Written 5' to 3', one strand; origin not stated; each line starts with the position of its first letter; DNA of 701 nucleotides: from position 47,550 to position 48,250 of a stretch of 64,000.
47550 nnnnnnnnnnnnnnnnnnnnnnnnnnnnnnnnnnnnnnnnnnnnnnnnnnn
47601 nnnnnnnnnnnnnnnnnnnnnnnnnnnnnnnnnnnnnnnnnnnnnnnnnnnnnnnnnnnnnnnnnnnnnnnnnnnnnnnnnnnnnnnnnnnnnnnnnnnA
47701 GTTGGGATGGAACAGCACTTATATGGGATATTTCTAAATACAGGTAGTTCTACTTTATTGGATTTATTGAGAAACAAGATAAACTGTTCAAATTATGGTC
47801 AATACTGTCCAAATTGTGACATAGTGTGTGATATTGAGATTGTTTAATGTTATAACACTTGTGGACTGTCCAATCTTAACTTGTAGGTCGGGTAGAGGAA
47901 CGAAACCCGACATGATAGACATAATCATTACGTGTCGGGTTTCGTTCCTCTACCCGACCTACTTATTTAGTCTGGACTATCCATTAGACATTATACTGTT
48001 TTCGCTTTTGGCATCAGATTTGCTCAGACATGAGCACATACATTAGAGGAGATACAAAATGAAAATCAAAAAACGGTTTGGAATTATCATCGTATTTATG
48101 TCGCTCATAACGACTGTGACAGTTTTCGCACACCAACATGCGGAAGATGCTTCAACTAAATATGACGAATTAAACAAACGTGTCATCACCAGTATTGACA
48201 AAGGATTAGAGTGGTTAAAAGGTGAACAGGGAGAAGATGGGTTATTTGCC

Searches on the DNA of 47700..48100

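Call 101: search_rna_families(source=window, start=47700, end=48100, threshold=evalue, max_evalue=1)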
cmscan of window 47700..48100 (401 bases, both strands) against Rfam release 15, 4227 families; matches with E-value up to 1: 5.
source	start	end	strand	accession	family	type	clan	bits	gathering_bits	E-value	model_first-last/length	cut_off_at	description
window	47882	47962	-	RF01013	mir-577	Gene; miRNA;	-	39.9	100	3.3e-06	1-86/86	no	mir-577 microRNA precursor family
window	47870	47970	+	RF03283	mir-1010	Gene; miRNA;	-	33.5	70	9.7e-06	1-93/93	no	mir-1010 microRNA precursor family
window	47862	47984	+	RF04015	MIR946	Gene; miRNA;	-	33.1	190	3.3e-05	1-189/189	no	MIR946 microRNA precursor family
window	47875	47975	-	RF03283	mir-1010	Gene; miRNA;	-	31.5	70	3.8e-05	1-93/93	no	mir-1010 microRNA precursor family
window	47893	47950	-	RF03815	mir-3051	Gene; miRNA;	-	22.7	100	0.14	1-77/77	no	mir-3051 microRNA precursor family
